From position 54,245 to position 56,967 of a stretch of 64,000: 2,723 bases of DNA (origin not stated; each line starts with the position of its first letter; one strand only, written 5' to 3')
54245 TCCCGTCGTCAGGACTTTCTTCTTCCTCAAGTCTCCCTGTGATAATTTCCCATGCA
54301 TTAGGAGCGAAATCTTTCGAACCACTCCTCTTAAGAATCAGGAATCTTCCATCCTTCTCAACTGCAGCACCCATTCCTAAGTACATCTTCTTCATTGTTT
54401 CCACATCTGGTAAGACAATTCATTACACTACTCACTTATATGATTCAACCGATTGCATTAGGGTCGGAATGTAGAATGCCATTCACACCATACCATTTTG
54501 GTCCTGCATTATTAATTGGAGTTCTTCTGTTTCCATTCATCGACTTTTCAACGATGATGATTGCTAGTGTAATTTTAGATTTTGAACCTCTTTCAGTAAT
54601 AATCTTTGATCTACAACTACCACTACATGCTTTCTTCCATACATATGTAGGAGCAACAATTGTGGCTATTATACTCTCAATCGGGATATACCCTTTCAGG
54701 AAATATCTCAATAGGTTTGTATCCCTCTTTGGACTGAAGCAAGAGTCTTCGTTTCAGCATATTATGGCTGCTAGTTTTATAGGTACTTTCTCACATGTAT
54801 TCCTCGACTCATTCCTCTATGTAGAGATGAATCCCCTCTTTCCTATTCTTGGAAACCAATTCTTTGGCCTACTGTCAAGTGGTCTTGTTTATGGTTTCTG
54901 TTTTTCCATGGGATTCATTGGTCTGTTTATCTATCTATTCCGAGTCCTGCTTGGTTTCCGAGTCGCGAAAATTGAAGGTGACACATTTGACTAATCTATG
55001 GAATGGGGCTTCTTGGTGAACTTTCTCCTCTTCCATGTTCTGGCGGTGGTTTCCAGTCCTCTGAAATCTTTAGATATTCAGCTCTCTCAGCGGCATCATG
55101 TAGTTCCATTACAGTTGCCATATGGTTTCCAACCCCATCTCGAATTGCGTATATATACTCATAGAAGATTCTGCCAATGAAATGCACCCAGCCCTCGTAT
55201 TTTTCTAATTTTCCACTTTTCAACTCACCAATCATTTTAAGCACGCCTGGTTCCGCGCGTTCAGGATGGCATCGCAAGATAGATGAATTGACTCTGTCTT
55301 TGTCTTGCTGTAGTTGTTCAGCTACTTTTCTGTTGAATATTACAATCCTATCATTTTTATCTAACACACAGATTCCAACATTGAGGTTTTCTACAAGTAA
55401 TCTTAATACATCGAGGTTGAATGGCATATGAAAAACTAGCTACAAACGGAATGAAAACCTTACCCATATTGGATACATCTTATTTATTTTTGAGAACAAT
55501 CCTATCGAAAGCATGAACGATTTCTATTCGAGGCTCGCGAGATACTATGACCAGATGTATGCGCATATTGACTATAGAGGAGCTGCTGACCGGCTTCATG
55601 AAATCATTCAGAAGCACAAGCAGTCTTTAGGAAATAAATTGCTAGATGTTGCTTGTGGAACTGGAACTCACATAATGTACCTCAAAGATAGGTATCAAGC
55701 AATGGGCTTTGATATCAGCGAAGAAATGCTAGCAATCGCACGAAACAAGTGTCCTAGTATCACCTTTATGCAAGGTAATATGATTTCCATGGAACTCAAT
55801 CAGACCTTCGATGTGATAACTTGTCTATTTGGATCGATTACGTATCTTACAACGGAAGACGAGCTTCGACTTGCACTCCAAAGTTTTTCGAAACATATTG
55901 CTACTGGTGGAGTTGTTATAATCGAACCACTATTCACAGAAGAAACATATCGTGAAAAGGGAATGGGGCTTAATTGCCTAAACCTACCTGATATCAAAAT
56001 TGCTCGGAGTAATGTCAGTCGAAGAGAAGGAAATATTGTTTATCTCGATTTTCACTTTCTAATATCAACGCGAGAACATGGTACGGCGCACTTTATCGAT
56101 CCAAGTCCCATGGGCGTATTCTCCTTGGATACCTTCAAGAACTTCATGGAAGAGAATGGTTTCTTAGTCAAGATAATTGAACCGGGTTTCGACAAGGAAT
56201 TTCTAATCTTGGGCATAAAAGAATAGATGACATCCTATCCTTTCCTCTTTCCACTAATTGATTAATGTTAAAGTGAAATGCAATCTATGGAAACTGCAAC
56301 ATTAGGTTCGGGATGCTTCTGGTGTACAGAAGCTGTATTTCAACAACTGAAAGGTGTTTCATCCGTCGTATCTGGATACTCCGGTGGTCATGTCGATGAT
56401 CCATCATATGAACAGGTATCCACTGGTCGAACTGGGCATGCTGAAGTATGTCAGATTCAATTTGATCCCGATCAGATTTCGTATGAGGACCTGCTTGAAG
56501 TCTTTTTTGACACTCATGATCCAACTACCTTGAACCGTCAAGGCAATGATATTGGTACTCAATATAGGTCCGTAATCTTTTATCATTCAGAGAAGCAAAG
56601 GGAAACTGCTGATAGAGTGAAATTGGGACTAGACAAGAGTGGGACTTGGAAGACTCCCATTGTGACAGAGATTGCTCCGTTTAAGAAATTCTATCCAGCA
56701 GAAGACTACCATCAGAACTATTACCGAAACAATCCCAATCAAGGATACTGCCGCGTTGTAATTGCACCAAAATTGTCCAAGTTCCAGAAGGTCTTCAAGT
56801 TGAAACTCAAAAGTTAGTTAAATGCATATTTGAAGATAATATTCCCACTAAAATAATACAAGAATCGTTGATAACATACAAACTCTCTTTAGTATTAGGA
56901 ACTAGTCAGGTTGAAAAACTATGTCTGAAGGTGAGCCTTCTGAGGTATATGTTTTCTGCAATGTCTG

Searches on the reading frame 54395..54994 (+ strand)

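Call 92: search_protein_families(library=pfam, proteins=[window:54395-54994:+], max_evalue=0.001)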
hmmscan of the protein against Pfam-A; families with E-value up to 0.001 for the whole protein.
window:54395-54994:+ (199 aa): 1 family
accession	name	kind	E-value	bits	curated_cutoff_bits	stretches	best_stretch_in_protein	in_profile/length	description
PF04307.19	YdjM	-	2.3e-05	24.4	29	1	79-157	63-126/176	YdjM inner membrane protein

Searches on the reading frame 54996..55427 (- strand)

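Call 92: search_protein_families(library=pfam, proteins=[window:54996-55427:-], max_evalue=0.001)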
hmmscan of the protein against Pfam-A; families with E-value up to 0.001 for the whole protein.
window:54996-55427:- (143 aa): 3 families
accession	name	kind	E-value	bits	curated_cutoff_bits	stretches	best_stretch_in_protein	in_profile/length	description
PF13596.12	PAS_10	-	4e-10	40.7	22.1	1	9-102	2-95/106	PAS domain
PF00989.32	PAS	-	1e-05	25.9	22.6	1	8-48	3-43/113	PAS fold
PF12860.13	PAS_7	-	0.00042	20.9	27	1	12-47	1-36/115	PAS fold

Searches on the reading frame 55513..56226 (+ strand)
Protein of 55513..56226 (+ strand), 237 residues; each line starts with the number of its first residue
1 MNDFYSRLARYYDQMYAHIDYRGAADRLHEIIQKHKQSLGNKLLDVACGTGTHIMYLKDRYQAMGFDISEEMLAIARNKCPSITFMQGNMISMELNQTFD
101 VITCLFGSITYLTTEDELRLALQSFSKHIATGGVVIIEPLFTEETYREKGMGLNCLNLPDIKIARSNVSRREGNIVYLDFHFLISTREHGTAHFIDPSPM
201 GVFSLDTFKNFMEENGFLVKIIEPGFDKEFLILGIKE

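Call 92: search_protein_families(library=pfam, proteins=[window:55513-56226:+], max_evalue=0.001)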
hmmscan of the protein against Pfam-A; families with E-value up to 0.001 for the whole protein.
window:55513-56226:+ (237 aa): 8 families
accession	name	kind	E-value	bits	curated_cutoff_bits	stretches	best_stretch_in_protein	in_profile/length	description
PF13649.12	Methyltransf_25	-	4.9e-17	62.8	27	1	44-133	2-97/97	Methyltransferase domain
PF08241.18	Methyltransf_11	-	1.3e-11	45.5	21.2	1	44-137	1-95/95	Methyltransferase domain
PF13847.12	Methyltransf_31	-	4.3e-11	43.1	27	1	40-138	4-110/145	Methyltransferase domain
PF01209.24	Ubie_methyltran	-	1.8e-10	41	20.1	1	3-136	11-150/233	ubiE/COQ5 methyltransferase family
PF08242.18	Methyltransf_12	-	4.2e-10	40.7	30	1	44-135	1-98/98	Methyltransferase domain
PF13489.12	Methyltransf_23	-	1.9e-08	34.6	27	1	16-142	1-121/164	Methyltransferase domain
PF01728.25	FtsJ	-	8.9e-08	32.7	24.1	1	24-178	5-176/181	FtsJ-like methyltransferase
PF02353.26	CMAS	-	4.6e-05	23.3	27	1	26-146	49-173/273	Mycolic acid cyclopropane synthetase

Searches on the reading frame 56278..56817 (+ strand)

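Call 92: search_protein_families(library=pfam, proteins=[window:56278-56817:+], max_evalue=0.001)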
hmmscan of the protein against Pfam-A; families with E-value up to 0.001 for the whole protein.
window:56278-56817:+ (179 aa): 1 family
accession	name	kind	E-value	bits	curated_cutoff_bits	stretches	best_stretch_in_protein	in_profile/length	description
PF01625.27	PMSR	-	1.6e-69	233.4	23.7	1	6-158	1-152/153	Peptide methionine sulfoxide reductase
